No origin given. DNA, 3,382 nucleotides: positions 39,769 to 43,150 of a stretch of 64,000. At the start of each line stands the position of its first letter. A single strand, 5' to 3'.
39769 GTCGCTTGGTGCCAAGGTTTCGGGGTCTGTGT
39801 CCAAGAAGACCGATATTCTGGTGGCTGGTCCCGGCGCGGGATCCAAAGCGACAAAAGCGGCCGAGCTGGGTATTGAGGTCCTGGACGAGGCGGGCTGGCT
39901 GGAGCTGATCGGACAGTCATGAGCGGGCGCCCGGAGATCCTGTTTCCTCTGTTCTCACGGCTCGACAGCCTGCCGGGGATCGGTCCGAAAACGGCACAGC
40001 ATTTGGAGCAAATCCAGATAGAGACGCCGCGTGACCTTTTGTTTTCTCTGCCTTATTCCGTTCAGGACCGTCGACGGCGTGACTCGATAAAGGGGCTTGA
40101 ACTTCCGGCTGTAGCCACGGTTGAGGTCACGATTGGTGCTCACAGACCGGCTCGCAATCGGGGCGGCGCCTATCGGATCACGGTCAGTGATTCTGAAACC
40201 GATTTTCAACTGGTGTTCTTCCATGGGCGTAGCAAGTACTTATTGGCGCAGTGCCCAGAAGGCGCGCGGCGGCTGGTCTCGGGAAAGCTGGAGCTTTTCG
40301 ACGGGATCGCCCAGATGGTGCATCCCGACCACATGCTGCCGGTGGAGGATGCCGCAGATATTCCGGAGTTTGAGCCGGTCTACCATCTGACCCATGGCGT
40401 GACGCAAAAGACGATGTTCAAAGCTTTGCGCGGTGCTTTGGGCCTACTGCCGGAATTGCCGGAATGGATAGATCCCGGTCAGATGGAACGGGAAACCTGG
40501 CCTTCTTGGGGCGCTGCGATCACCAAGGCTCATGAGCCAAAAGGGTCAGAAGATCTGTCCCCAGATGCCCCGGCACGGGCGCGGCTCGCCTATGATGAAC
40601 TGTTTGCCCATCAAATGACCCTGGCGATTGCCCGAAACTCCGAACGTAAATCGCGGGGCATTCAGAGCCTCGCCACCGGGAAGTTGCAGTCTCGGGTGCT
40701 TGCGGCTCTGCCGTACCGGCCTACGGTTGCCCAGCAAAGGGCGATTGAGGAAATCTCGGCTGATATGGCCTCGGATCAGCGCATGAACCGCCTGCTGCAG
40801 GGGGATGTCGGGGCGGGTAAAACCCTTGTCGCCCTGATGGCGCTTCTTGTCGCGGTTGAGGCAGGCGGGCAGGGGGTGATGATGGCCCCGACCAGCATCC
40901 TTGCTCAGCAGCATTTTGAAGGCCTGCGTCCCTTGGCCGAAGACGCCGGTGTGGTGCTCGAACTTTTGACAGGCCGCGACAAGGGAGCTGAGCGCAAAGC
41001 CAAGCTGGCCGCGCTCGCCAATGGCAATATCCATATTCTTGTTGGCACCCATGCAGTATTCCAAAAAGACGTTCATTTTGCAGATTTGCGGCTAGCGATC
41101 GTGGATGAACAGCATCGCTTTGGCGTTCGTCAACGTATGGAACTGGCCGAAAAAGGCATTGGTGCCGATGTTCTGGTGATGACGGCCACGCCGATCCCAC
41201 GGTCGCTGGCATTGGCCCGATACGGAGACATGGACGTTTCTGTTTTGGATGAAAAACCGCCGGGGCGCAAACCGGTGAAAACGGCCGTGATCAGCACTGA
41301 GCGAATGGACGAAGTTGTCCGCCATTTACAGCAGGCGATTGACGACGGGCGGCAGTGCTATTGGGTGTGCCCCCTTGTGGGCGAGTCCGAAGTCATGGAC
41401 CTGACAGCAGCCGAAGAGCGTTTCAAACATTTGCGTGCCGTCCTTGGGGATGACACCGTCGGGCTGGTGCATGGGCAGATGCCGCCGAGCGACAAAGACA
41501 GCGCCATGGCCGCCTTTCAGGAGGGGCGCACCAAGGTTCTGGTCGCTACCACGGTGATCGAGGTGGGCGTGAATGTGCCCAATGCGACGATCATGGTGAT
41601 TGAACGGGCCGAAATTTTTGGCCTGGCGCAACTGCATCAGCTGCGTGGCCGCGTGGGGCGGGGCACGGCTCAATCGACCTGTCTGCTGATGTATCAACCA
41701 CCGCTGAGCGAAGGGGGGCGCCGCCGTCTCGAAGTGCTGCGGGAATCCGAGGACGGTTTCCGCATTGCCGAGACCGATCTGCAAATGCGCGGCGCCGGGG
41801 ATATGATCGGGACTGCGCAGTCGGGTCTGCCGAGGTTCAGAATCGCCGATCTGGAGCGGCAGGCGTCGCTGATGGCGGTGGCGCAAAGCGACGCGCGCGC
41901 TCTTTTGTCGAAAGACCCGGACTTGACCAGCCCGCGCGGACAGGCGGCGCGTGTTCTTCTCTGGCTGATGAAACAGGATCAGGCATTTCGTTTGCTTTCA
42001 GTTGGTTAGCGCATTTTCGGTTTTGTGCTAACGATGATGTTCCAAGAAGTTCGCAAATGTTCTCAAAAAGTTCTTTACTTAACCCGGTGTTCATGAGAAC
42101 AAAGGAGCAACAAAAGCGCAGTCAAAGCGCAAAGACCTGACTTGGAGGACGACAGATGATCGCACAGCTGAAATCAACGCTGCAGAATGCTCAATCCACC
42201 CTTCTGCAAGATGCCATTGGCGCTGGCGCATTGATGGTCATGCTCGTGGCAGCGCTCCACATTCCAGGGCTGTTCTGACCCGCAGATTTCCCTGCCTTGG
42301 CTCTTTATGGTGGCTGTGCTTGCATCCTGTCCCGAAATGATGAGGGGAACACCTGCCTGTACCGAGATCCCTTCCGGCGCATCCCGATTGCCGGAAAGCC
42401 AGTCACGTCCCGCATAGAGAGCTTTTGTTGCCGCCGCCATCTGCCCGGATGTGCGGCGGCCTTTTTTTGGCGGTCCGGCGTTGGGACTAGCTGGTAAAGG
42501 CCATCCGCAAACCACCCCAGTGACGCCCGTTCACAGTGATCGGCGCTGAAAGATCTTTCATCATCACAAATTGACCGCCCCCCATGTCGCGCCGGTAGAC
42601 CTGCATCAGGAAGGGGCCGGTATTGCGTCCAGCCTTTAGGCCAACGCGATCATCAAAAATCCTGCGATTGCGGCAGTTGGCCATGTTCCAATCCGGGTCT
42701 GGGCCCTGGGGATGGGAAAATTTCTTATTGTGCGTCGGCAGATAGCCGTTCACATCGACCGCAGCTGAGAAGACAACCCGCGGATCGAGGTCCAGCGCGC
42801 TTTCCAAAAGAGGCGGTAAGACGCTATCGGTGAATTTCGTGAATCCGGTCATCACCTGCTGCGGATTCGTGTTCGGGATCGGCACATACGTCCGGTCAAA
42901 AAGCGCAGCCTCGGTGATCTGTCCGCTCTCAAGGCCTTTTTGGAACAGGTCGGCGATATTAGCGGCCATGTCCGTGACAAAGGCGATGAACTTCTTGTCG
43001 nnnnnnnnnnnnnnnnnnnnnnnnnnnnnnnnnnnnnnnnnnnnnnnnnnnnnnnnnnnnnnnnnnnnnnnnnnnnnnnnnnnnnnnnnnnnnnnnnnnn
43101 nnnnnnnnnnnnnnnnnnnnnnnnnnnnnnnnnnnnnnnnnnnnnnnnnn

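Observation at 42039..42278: SOS-boxed 40-aa hydrophobic peptide gene after recG: candidate SidA/TisB-like damage-response effector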

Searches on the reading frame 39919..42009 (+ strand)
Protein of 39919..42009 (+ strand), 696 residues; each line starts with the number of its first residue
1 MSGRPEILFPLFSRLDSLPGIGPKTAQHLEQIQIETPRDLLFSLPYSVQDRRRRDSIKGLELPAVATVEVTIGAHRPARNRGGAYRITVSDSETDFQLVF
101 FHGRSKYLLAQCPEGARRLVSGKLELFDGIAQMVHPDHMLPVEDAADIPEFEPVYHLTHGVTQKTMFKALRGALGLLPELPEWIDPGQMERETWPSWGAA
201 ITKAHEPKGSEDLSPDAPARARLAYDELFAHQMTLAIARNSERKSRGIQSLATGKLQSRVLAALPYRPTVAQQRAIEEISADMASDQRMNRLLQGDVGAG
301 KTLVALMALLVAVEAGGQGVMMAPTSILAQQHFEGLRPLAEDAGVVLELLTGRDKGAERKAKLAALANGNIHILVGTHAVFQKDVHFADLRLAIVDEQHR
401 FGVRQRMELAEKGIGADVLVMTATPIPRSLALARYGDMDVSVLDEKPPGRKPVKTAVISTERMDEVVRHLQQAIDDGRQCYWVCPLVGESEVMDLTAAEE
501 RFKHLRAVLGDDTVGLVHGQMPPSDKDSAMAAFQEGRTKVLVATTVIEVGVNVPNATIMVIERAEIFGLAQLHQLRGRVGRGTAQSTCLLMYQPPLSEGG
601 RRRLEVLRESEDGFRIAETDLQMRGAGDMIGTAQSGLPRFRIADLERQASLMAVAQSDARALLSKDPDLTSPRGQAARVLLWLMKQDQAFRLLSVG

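Call 8: search_protein_families(library=pfam, proteins=[window:39919-42009:+], max_evalue=0.1)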
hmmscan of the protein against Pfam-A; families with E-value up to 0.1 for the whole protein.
window:39919-42009:+ (696 aa): 14 families
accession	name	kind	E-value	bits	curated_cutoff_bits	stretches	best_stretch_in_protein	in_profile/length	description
PF00270.35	DEAD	-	3.8e-24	85.7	26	1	271-429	3-163/167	DEAD/DEAH box helicase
PF00271.37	Helicase_C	-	1.1e-19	71.2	23.5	1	502-581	31-108/110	Helicase conserved C-terminal domain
PF19833.4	RecG_dom3_C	-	1.1e-13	51.5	26.8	1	611-674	2-66/87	ATP-dependent DNA helicase RecG, domain 3, C-terminal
PF04851.21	ResIII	-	9.4e-10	39.1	22.5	1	269-425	5-162/164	Type III restriction enzyme, res subunit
PF17191.10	RecG_wedge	-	3e-07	30.6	23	1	20-174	7-159/162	RecG wedge domain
PF01336.31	tRNA_anti-codon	-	1.1e-05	25.7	27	1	68-137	3-71/75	OB-fold nucleic acid binding domain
PF22590.2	Cas3-like_C_2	-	0.0001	23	27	1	497-581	14-103/106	CRISPR-associated nuclease/helicase Cas3, C-terminal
PF21176.3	RecR_HhH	-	0.00037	20.7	27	1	12-29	5-22/45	RecR, helix-hairpin-helix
PF14520.12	HHH_5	-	0.0025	18.7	27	1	12-41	1-30/57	Helix-hairpin-helix domain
PF11731.14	Cdd1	-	0.0031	18.1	25.5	1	13-51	6-44/86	Pathogenicity locus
PF13604.12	AAA_30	-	0.0033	17.6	27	1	272-411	6-110/191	AAA domain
PF00633.29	HHH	-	0.0039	17.4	24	1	15-28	13-26/30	Helix-hairpin-helix motif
PF01695.23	IstB_IS21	-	0.0061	16.5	24.1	1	220-317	24-121/238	IstB-like ATP binding protein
PF02367.23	TsaE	-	0.098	13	26.6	0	273-332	4-62/128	Threonylcarbamoyl adenosine biosynthesis protein TsaE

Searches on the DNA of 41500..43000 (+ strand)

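Call 4: search_rna_families(source=window, start=41500, end=43000, threshold=evalue, max_evalue=1)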
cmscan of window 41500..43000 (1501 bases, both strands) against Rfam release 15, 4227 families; matches with E-value up to 1: 0.
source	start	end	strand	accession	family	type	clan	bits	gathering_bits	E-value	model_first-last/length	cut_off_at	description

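Call 49: search_rna_families(sources=[L003, L040, L051, L069, L077, L063], threshold=evalue, max_evalue=1)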
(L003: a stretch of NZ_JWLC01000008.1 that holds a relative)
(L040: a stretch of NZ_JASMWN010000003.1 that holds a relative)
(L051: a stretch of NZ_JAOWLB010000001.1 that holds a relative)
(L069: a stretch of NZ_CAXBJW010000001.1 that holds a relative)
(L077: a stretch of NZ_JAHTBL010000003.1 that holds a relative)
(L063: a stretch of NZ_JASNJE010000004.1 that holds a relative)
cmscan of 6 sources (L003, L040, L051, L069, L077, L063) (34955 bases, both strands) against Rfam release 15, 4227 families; matches with E-value up to 1: 4.
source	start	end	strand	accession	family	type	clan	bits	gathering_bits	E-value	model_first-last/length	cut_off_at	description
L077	3773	3836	+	RF01539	TB11Cs4H1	Gene; snRNA; snoRNA; HACA-box;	-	25.5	45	0.65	1-72/72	no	Trypanosomatid snoRNA TB11Cs4H1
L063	1673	1716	-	RF02675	Ysr141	Gene; sRNA;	-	24.6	196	0.0064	158-201/255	no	Yersinia sRNA 141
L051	1669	1712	-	RF02675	Ysr141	Gene; sRNA;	-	19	196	0.34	158-201/255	no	Yersinia sRNA 141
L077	1651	1686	-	RF02675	Ysr141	Gene; sRNA;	-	18.1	196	0.62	162-197/255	no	Yersinia sRNA 141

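Call 52: build_rna_model(alignment_id=A4)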
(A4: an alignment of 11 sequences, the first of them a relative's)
Model R1 built from alignment A4 (11 sequences, 212 columns); structure: RNAalifold consensus.
model positions 185; base pairs 29; branch points 1; effective number of sequences 2.73; information 0.59 bits per position. Calibrated on 0.2 Mb of random sequence (short: E-values are rough).
structure used (alignment columns):
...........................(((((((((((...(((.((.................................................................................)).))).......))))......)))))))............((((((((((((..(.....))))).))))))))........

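Call 53: search_with_rna_model(model_id=R1, sources=[window, L001, L002, L003, L005, L012, L015, L018, L019, L020, L022, L023, L024, L026, L027, L028, L029, L030, L031, L032, L033, L034, L037, L039, L040, L042, L043, L044, L045, L046, L048, L049, L051, L052, L053, L054, L055, L056, L057, L058, L059, L060, L061, L062, L063, L064, L065, L066, L067, L068, L069, L070, L071, L072, L073, L074, L076, L077, L078, L079, L080], make_alignment=true, max_evalue=0.01)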
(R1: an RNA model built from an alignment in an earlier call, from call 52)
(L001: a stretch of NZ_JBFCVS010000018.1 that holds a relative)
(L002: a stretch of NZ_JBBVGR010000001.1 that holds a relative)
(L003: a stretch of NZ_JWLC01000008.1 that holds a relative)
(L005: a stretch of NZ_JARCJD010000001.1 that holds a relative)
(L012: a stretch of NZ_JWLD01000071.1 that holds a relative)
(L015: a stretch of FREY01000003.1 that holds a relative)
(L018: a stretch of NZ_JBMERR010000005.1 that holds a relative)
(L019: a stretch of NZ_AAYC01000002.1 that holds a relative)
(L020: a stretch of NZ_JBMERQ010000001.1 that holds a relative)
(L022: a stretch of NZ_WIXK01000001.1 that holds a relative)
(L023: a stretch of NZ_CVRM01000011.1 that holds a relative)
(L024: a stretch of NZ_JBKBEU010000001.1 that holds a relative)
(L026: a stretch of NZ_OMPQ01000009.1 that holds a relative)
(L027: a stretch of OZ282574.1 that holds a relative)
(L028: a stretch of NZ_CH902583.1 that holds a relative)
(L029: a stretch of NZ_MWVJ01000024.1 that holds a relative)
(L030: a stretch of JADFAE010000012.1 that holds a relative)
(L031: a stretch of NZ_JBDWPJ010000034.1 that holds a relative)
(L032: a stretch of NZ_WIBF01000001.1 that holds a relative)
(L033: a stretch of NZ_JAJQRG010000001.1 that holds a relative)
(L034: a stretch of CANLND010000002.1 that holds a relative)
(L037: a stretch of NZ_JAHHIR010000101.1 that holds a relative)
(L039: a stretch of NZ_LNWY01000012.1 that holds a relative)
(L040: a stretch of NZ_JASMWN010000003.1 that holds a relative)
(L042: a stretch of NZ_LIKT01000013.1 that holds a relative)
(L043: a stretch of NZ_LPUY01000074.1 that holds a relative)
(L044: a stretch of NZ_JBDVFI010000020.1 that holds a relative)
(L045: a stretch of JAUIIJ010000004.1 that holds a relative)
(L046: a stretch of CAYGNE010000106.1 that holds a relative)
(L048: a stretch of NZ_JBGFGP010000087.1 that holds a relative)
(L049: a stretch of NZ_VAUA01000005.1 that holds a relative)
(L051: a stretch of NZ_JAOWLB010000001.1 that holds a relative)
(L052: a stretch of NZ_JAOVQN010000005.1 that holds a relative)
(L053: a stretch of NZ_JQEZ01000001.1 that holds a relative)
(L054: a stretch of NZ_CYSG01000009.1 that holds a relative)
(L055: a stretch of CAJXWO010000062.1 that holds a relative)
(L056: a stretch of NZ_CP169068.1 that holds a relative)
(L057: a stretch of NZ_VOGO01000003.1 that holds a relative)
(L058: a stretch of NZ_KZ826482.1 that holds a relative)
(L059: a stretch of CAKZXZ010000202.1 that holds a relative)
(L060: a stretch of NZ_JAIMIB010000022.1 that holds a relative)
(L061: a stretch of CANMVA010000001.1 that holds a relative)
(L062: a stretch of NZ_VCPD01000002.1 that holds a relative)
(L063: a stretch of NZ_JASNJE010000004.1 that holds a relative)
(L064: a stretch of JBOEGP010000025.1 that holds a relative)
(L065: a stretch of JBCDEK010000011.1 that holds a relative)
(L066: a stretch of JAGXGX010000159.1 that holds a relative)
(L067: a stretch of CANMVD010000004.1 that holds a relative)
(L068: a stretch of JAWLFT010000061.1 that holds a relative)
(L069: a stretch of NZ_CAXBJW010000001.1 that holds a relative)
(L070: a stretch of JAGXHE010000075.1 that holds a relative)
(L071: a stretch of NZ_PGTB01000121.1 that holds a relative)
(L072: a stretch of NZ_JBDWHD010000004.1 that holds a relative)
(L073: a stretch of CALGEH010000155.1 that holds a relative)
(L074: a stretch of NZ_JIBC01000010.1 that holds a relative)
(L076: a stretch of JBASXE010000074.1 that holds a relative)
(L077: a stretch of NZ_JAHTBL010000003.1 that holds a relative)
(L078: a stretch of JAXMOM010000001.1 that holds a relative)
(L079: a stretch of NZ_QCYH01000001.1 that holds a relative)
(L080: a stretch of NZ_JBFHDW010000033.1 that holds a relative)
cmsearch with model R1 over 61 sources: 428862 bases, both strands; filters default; matches with E-value up to 0.01: 60.
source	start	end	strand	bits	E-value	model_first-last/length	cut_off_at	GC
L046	3133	3314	+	179.8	1.1e-42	1-185/185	no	0.62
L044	3135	3313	+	174.4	2.4e-41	1-185/185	no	0.61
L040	3135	3313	+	171.7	1.2e-40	1-185/185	no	0.61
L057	3128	3316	+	163.3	1.4e-38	1-185/185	no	0.6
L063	3135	3316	+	162.9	1.7e-38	1-185/185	no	0.69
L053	3124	3308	+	160.7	6.2e-38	1-185/185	no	0.62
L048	3135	3316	+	160.4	7.1e-38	1-185/185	no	0.63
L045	3135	3316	+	160.1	8.4e-38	1-185/185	no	0.63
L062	3124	3310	+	150.9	1.6e-35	1-185/185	no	0.69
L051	3124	3312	+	148.3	7.2e-35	1-185/185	no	0.65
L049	3129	3307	+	142.9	1.6e-33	1-185/185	no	0.56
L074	3110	3289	+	142.4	2e-33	1-185/185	no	0.59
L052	3124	3312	+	141.9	2.7e-33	1-185/185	no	0.63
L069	3110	3287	+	137.5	3.4e-32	1-185/185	no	0.58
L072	3119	3293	+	136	8e-32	1-185/185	no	0.53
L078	3110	3287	+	134.3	2.1e-31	1-185/185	no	0.57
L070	3110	3287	+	117.6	2.9e-27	1-185/185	no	0.55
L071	2717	2887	+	114.1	2.2e-26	1-185/185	no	0.67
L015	3163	3350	+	107.2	1.1e-24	1-185/185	no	0.62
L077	3120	3304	+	103.3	1.1e-23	1-185/185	no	0.59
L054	3222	3402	+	101.8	2.5e-23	1-185/185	no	0.59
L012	3140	3321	+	100.4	5.4e-23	1-185/185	no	0.6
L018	3130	3313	+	99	1.2e-22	1-185/185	no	0.65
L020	3131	3317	+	98.2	2e-22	1-185/185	no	0.64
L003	3134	3316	+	97.4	3e-22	1-185/185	no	0.58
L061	3120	3304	+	96.9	3.9e-22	1-185/185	no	0.57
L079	3137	3328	+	95.5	9e-22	1-185/185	no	0.61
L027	3152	3331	+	95.2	1e-21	1-185/185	no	0.59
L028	3178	3352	+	93.8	2.4e-21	1-185/185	no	0.54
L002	3131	3312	+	91.3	9.8e-21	1-185/185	no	0.59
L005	3137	3315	+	88.7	4.4e-20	1-185/185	no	0.61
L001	3134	3330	+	88.6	4.6e-20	1-185/185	no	0.64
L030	3143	3317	+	87.9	6.9e-20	1-185/185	no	0.55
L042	3178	3352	+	87.8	7.1e-20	1-185/185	no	0.56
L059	3120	3304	+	87.7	7.5e-20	1-185/185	no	0.55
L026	3178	3353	+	87.7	7.7e-20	1-185/185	no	0.53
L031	3197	3371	+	84.5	4.7e-19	1-185/185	no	0.55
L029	3153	3331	+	82.3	1.7e-18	1-185/185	no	0.58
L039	3157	3328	+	82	2e-18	1-185/185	no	0.58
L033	3198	3376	+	81.9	2.1e-18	1-185/185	no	0.54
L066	3152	3346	+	79.1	1e-17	1-185/185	no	0.54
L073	3123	3319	+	77.3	2.9e-17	1-185/185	no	0.56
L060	3130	3325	+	74.7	1.3e-16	1-185/185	no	0.57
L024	3163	3330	+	74.3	1.6e-16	1-185/185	no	0.63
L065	3112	3294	+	73.4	2.7e-16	1-185/185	no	0.63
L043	3130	3305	+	73.1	3.2e-16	1-185/185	no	0.61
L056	3155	3320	+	71.5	8.1e-16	1-185/185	no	0.64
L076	3123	3319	+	70.4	1.5e-15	1-185/185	no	0.57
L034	3144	3330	+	69.2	3e-15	1-185/185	no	0.53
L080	3122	3298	+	69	3.4e-15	1-185/185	no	0.58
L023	3189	3361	+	68.3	5e-15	1-185/185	no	0.59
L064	3124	3316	+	66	1.8e-14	1-185/185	no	0.61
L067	3112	3291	+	64.3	4.9e-14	1-185/185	no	0.61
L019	3143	3324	+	61.4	2.5e-13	1-185/185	no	0.6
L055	3119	3305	+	49.2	2.7e-10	1-185/185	no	0.65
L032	3134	3304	+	47.1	9.1e-10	1-185/185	no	0.61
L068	3137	3315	+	45.3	2.5e-09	1-185/185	no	0.68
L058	3228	3398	+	41.8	1.8e-08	1-185/185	no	0.57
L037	3137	3304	+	39.3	7.9e-08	1-185/185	no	0.6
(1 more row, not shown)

Alignment A5: 60 matches aligned to the model, 308 columns, each read 5' to 3' on its own strand. Consensus structure (alignment columns), stored with it:
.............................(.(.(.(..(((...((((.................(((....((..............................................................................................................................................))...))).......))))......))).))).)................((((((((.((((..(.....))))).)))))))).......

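Call 84: build_rna_model(alignment_id=A6, structure=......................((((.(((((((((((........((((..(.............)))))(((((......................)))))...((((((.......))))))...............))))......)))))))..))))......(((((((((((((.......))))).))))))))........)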
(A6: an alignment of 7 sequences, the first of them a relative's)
Model R2 built from alignment A6 (7 sequences, 211 columns); structure: as given.
model positions 186; base pairs 44; branch points 3; effective number of sequences 1.45; information 0.591 bits per position. Calibrated on 0.2 Mb of random sequence (short: E-values are rough).
structure used (alignment columns):
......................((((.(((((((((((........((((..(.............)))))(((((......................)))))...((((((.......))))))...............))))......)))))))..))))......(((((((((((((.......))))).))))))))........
